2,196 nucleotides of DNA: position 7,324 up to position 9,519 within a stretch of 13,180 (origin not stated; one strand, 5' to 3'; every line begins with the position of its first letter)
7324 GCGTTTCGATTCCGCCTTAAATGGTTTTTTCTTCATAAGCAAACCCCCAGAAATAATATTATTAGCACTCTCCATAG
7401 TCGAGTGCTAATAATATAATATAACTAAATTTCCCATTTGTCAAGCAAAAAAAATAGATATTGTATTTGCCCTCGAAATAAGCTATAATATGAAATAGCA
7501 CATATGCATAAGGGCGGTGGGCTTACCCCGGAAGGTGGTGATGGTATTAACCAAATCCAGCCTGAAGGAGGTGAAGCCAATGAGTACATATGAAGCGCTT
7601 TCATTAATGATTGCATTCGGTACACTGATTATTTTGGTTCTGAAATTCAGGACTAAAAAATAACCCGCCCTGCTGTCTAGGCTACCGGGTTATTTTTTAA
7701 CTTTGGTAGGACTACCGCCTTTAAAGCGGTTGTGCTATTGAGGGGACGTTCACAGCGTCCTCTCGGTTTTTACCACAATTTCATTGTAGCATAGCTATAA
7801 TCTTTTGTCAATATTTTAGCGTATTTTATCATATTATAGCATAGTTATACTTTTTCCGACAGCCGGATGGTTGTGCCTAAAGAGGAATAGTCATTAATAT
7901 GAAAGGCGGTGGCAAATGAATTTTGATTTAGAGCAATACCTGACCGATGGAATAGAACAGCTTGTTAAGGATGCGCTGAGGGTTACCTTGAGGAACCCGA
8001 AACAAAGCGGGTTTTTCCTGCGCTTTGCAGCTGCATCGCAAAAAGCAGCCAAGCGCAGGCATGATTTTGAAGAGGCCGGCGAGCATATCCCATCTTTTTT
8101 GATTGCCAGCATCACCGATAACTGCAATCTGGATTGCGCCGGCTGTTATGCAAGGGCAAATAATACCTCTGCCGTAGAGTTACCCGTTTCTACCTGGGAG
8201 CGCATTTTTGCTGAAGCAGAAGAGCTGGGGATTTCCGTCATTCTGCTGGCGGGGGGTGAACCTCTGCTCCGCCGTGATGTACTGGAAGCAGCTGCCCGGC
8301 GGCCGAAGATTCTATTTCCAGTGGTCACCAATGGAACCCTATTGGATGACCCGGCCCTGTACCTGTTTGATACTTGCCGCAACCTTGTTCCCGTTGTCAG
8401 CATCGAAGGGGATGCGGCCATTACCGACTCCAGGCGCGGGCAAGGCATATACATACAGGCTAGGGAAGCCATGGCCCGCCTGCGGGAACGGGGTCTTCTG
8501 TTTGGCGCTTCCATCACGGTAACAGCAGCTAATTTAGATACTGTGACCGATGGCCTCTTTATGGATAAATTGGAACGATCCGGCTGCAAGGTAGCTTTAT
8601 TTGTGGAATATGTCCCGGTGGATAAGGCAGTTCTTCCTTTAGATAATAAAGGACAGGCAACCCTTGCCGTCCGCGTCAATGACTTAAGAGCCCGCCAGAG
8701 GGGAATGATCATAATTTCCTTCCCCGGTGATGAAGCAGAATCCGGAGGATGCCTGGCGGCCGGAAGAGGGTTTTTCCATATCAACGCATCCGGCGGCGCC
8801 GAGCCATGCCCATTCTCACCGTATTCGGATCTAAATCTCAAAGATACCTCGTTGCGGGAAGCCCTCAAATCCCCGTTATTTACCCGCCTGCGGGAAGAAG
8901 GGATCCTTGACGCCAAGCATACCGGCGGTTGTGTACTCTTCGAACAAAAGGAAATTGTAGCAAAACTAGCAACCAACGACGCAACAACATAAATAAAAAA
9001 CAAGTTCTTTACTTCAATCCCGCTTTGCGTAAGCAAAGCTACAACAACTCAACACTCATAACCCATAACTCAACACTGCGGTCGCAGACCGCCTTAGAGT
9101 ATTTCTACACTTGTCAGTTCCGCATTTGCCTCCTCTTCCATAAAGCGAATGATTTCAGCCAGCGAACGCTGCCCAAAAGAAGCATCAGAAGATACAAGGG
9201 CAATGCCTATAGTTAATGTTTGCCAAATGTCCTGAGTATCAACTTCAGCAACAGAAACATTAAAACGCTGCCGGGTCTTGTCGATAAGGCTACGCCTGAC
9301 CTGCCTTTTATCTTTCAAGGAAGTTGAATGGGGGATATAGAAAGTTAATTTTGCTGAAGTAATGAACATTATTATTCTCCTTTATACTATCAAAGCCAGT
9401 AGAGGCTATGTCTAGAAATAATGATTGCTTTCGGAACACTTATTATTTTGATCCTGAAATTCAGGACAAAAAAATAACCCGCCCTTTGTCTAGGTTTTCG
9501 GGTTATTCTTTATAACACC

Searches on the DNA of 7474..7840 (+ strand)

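Call 20: search_dna_similar(query=window:7474-7840:+, collection=phages, mode=distant, max_evalue=0.01)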
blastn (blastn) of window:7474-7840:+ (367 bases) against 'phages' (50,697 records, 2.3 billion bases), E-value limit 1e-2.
Records with a match: 3; places in all: 3; records where one place covers at least 80% of the query: 0.
Best place of each record, by identity: 80-90% 1; 60-80% 2.
By first word of the organism name: Brevibacillus 2; Enterococcus 1.
By host as written in the record: Brevibacillus laterosporus 2; Enterococcus sp. 1.
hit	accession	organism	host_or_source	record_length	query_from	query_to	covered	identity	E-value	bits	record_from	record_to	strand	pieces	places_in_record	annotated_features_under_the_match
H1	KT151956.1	Brevibacillus phage Osiris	Brevibacillus laterosporus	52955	91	147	16%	78.9%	8e-3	46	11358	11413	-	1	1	hypothetical protein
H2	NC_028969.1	Brevibacillus phage Osiris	Brevibacillus laterosporus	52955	91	147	16%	78.9%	8e-3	46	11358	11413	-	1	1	hypothetical protein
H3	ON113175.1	Enterococcus phage vB_OCPT_Toy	Enterococcus sp.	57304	295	344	14%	80.0%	8e-3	46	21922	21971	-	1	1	none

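Call 55: search_rna_families(source=L039, threshold=gathering)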
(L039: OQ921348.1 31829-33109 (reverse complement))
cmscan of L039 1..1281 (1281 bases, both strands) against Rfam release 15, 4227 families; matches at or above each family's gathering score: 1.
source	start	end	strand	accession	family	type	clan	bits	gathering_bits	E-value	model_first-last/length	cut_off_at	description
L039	540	800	+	RF01412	BsrG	Gene; sRNA;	-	212.3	55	7.7e-55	1-259/259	no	BsrG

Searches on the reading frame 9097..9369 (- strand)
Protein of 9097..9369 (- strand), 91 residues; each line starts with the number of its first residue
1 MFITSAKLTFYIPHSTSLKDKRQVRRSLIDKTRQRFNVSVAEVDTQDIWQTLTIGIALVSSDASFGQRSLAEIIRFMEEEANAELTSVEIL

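Call 7: search_protein_families(library=pfam, proteins=[window:9097-9369:-], max_evalue=0.01)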
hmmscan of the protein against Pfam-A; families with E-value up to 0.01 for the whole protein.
window:9097-9369:- (91 aa): 1 family
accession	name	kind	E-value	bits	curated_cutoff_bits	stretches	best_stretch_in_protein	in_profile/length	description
PF04456.17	DUF503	-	2.2e-31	108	22.4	1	3-89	1-87/88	Protein of unknown function (DUF503)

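Call 46: find_encoding_contigs(protein=window:9097-9369:-, flank=4000, max_places=8)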
Protein window:9097-9369:- (91 aa): 4 contigs read that carry it; 4 places shown.
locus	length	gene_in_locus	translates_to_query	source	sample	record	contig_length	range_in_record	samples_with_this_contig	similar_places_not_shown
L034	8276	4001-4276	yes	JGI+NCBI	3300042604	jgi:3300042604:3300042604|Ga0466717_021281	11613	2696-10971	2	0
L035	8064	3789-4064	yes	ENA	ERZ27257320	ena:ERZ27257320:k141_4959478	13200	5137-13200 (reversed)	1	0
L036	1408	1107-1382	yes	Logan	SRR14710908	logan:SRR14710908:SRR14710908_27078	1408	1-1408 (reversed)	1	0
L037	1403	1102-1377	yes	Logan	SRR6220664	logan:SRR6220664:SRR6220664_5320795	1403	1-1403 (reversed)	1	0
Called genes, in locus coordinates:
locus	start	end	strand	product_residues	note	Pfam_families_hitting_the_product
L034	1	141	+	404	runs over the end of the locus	PF01202:SKI, PF08501:Shikimate_dh_N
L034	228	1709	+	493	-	PF00246:Peptidase_M14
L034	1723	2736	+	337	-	PF18152:DAHP_snth_FXD, PF00793:DAHP_synth_1, PF03102:NeuB (weak)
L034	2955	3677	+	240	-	PF01817:CM_2, PF01220:DHquinase_II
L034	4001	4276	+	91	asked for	PF04456:DUF503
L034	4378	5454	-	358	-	PF04055:Radical_SAM, PF13353:Fer4_12 (faint)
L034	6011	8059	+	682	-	PF13589:HATPase_c_3 (faint), PF00183:HSP90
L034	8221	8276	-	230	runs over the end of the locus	PF01145:Band_7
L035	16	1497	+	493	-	PF00246:Peptidase_M14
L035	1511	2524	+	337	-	PF18152:DAHP_snth_FXD, PF00793:DAHP_synth_1, PF03102:NeuB (weak)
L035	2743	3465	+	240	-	PF01817:CM_2, PF01220:DHquinase_II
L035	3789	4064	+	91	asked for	PF04456:DUF503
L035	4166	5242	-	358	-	PF04055:Radical_SAM, PF13353:Fer4_12 (faint)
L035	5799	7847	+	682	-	PF13589:HATPase_c_3 (faint), PF00183:HSP90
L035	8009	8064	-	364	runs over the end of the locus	PF01145:Band_7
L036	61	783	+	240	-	PF01817:CM_2, PF01220:DHquinase_II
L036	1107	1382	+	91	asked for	PF04456:DUF503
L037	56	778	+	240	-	PF01817:CM_2, PF01220:DHquinase_II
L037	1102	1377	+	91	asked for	PF04456:DUF503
